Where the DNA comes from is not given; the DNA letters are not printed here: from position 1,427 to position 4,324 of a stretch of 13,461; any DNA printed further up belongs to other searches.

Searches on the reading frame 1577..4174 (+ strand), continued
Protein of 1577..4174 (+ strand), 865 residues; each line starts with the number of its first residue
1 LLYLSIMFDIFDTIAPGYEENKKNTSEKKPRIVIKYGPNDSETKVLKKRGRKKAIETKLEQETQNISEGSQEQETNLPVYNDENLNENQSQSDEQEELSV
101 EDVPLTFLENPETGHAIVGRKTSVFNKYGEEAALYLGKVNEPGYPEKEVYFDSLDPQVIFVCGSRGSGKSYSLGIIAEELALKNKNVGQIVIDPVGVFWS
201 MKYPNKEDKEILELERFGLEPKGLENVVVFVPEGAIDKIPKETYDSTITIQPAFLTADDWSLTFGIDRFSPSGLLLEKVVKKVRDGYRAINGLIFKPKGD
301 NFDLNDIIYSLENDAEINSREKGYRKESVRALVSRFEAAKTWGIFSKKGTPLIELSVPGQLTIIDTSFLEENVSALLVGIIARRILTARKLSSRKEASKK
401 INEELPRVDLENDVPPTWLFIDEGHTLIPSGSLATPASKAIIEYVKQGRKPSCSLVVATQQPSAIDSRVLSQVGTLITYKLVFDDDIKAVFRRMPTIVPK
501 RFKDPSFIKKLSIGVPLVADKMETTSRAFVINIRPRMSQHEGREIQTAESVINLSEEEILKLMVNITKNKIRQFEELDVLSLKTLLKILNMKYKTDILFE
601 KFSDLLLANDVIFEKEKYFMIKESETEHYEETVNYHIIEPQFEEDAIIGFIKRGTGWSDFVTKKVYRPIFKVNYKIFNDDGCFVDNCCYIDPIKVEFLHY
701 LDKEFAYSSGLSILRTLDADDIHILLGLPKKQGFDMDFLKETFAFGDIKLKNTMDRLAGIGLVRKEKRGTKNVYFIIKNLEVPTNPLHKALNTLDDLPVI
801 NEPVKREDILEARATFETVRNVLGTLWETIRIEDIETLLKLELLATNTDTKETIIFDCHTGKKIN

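Call 60: search_protein_families(library=pfam, proteins=[L014:12325-12783:+, L014:12798-13286:+, L014:13287-13757:+, L014:13761-14546:+, L014:14960-16258:+, L037:2814-3113:+, L083:19789-20409:+, L073:18723-19550:-, L014:8163-9131:+, L010:9151-9882:-], max_evalue=0.01)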
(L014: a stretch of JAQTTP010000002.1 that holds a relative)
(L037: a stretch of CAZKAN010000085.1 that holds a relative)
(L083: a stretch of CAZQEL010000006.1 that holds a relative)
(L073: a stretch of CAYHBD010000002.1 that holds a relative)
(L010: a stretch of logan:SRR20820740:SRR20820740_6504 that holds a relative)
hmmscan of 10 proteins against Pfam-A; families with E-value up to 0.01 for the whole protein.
L014:12325-12783:+ (152 aa): 1 family
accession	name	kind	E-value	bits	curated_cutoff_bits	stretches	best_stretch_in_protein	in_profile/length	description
PF01936.24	NYN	-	5.2e-23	82.6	24.2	1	16-147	1-144/145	NYN domain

L014:12798-13286:+ (162 aa): 1 family
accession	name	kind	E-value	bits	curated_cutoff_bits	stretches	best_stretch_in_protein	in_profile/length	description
PF09987.14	DUF2226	-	2.6e-05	24.3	22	1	1-124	1-109/252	Uncharacterized protein conserved in archaea (DUF2226)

L014:13287-13757:+ (156 aa): 0 families

L014:13761-14546:+ (261 aa): 13 families
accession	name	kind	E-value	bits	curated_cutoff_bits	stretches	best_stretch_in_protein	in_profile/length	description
PF13614.12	AAA_31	-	4.6e-24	85.8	27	1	5-150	1-154/177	AAA domain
PF01656.29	CbiA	-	8.9e-23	81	25.4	1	8-208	1-118/125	CobQ/CobB/MinD/ParA nucleotide binding domain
PF10609.15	ParA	-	1.6e-20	74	27.1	1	6-237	4-245/246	NUBPL iron-transfer P-loop NTPase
PF06564.18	CBP_BcsQ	-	2.4e-12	47.3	21.3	2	5-42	1-38/234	Cellulose biosynthesis protein BcsQ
PF02374.21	ArsA_ATPase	-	2.6e-11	43.7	24.3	1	6-53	2-47/305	Anion-transporting ATPase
PF00142.24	Fer4_NifH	-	6.3e-10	39.4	25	1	8-85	3-83/271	4Fe-4S iron sulfur cluster binding proteins, NifH/frxC family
PF09140.17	MipZ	-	8.8e-09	35.5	20.7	1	7-146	2-129/262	ATPase MipZ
PF13500.12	AAA_26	-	6.8e-05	23.3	27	1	132-206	122-195/198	AAA domain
PF07015.17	VirC1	-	0.00011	22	24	1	5-43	1-39/231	VirC1 protein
PF00448.28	SRP54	-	0.00041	20.5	22.7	1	12-44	7-39/196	SRP54-type protein, GTPase domain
PF16575.11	CLP1_P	-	0.0014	18.9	26.6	1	13-50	1-38/188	mRNA cleavage and polyadenylation factor CLP1 P-loop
PF25199.1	nSTAND_NTPase5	-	0.0022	18.3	34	1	8-45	43-81/145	Novel STAND NTPase 5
PF20720.3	nSTAND3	-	0.0041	17.3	27.2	0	12-43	23-53/155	Novel STAND NTPase 3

L014:14960-16258:+ (432 aa): 3 families
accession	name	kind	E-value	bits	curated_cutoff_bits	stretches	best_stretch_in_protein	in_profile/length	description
PF01935.23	DUF87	-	2.2e-07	31.7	23.2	1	57-252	26-203/220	Helicase HerA, central domain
PF01580.24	FtsK_SpoIIIE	-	0.00022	21.2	24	0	270-346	153-219/221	FtsK/SpoIIIE family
PF00004.35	AAA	-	0.0014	19.5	21.2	0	274-362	34-128/131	ATPase family associated with various cellular activities (AAA)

L037:2814-3113:+ (99 aa): 0 families

L083:19789-20409:+ (206 aa): 2 families
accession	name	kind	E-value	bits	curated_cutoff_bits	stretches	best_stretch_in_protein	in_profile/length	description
PF00352.27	TBP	-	9.9e-52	173.2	22.9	2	3-83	2-84/85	Transcription factor TFIID (or TATA-binding protein, TBP)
PF11858.14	DUF3378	-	3.2e-06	27.7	27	0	36-67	26-57/76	Domain of unknown function (DUF3378)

L073:18723-19550:- (275 aa): 1 family
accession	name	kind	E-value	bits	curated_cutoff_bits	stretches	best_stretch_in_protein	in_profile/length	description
PF11181.13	YflT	-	0.0022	18.9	26.2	1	153-217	14-79/99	Heat induced stress protein YflT domain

L014:8163-9131:+ (322 aa): 3 families
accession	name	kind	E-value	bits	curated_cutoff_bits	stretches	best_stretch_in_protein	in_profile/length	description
PF01841.26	Transglut_core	-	9.4e-07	29.5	23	1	190-272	33-107/108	Transglutaminase-like superfamily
PF04473.18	DUF553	-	0.00012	22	20.5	1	172-281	24-121/140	Transglutaminase-like domain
PF00797.23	Acetyltransf_2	-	0.0056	16.9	22.8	0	210-274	45-105/240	N-acetyltransferase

L010:9151-9882:- (243 aa): 0 families

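Call 69: search_solved_structures(query=L014:14960-16258:+, max_evalue=0.01)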
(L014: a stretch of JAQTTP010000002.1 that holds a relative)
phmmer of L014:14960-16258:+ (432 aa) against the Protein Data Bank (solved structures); distinct sequences matched with E-value up to 0.01: 8.
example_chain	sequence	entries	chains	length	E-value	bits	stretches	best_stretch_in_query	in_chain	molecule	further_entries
8xau_A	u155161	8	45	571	5.6e-11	45.4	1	262-416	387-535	ATP-binding protein | HerA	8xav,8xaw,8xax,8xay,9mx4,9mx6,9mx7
8wiv_A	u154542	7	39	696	1.8e-08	37.1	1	297-395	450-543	Helicase HerA central domain-containing protein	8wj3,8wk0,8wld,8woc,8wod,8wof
9x1l_A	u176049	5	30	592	2.1e-07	33.6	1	301-373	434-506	DNA helicase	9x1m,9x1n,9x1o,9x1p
9c1m_M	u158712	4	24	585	1.9e-06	30.4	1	292-379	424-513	ATP-binding protein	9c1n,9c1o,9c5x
8ziq_M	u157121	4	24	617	4.1e-06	29.3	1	263-380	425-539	HerA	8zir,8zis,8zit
8j4u_M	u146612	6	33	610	5.9e-05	25.5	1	292-396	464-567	Nucleoside triphosphate hydrolase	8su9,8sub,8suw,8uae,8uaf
8yho_A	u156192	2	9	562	0.00071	22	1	298-382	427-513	DUF87 domain-containing protein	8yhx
4d2i_A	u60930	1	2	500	0.0053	19.1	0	275-370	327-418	HERA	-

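Call 70: search_protein_families(library=pfam, alignment_id=A1, max_evalue=0.01)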
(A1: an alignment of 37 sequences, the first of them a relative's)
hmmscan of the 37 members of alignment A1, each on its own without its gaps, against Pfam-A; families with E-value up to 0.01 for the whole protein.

A. member 1, P0001 (859 aa): 3 families
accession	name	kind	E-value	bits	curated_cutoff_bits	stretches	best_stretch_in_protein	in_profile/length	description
PF01935.23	DUF87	-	6.3e-14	53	23.2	1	155-379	28-220/220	Helicase HerA, central domain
PF00004.35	AAA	-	0.0056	17.6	21.2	0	387-467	38-123/131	ATPase family associated with various cellular activities (AAA)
PF06414.18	Zeta_toxin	-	0.0062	16.4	22.3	0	142-181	9-46/199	Zeta toxin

B. families by the number of members that match (of 37 scanned): 33 families (the first 25 are shown)
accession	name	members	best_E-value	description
PF01935.23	DUF87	37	3.6e-17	Helicase HerA, central domain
PF00004.35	AAA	37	5.9e-07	ATPase family associated with various cellular activities (AAA)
PF05872.18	HerA_C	35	9.4e-09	Helicase HerA-like C-terminal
PF06414.18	Zeta_toxin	33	0.00011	Zeta toxin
PF05707.18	Zot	18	0.00032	Zonular occludens toxin (Zot)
PF01978.25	TrmB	15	2.3e-07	Sugar-specific transcriptional regulator TrmB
PF03413.25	PepSY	9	7.8e-08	Peptidase propeptide and YPEB domain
PF05127.21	NAT10_TcmA_helicase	5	0.0022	RNA cytidine acetyltransferase NAT10/TcmA, helicase domain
PF25199.1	nSTAND_NTPase5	4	0.0025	Novel STAND NTPase 5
PF01580.24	FtsK_SpoIIIE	4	0.0051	FtsK/SpoIIIE family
PF09339.16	HTH_IclR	3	0.0012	IclR helix-turn-helix domain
PF03308.22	MeaB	3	0.0037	Methylmalonyl Co-A mutase-associated GTPase MeaB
PF13173.12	AAA_14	3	0.0066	AAA domain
PF25212.1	HVO_A0114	2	0.00026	HVO_A0114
PF12793.13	SgrR_N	2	0.0032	Sugar transport-related sRNA regulator N-term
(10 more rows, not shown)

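Call 74: find_homologous_proteins(query=A4, max_evalue=0.01)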
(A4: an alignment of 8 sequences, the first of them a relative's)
Query A4 (8 sequences) (216 aa, profile of the alignment): 222 proteins with E <= 0.01 among 8000 candidates; the best 120 are listed.
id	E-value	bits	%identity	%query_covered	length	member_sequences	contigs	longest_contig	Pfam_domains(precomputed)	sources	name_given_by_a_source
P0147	5.7e-85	302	48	94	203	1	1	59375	-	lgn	-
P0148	5.8e-83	296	48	95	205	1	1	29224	-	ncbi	-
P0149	3.0e-79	284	48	94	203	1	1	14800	-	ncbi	-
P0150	3.1e-77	277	100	100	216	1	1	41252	-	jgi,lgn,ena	-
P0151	2.2e-74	268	49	94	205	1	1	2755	-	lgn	-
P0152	3.2e-74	267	58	94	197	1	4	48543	-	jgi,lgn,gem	-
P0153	2.2e-71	258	59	100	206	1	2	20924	-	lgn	-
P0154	7.5e-70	253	33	93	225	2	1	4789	-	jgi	-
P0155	8.4e-70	253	54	98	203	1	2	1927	-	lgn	-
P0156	1.0e-69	253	56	95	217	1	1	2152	-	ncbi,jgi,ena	-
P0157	1.2e-69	252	53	98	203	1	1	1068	-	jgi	-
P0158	1.4e-69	252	53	97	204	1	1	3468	-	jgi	jgi:hypothetical protein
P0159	2.0e-69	252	53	98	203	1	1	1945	-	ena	-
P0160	4.7e-69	250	55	98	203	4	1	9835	-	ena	-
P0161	1.5e-67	246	57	94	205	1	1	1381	-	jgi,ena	-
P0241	3.4e-15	75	34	51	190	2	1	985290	-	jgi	jgi:hypothetical protein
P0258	1.6e-14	72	36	57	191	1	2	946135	-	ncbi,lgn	-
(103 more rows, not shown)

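Call 75: find_encoding_contigs(protein=P0258, flank=10000, max_places=2)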
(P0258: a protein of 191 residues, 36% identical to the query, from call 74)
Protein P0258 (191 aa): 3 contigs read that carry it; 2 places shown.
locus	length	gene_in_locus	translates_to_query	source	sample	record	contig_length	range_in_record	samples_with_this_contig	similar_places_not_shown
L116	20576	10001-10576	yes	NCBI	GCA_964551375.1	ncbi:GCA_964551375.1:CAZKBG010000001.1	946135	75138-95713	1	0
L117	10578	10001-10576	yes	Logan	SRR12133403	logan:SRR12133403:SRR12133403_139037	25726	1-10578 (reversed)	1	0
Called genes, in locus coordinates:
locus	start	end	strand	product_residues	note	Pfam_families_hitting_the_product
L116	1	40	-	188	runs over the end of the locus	PF01928:CYTH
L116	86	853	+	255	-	PF20108:DUF6498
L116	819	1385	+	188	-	-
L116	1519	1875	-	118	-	-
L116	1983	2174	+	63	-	-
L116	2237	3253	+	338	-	-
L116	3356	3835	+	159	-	-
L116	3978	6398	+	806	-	-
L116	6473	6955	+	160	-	-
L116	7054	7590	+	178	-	-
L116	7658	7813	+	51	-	-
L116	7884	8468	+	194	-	-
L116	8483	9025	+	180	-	-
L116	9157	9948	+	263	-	-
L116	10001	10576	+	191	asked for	-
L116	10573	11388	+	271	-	-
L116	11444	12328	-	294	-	-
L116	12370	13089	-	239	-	-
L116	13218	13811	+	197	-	-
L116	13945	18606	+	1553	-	-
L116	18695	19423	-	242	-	PF09754:PAC2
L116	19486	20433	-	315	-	PF00482:T2SSF (weak)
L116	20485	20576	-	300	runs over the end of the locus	PF00482:T2SSF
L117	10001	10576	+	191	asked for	?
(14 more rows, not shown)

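Call 76: find_encoding_contigs(protein=P0241, flank=10000, max_places=2)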
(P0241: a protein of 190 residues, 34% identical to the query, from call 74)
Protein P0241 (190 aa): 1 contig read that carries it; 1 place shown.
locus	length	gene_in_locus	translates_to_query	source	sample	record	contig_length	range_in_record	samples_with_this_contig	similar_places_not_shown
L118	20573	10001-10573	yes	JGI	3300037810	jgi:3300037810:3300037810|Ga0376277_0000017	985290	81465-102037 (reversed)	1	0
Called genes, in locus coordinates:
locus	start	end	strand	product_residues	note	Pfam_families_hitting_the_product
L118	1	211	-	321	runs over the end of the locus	PF00389:2-Hacid_dh, PF02826:2-Hacid_dh_C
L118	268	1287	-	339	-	PF00266:Aminotran_5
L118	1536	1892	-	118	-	-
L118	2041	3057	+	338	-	-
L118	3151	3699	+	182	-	-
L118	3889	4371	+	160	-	-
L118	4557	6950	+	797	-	-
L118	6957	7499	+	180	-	-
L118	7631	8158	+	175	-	-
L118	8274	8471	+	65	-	-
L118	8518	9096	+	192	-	-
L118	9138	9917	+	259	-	-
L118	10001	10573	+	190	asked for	-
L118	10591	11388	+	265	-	-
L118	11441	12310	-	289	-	PF13248:Zn_ribbon_3 (faint)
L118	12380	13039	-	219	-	-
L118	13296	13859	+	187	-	-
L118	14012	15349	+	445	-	-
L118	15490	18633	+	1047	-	-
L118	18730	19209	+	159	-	PF00856:SET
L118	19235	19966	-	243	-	PF09754:PAC2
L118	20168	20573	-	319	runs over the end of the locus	PF00482:T2SSF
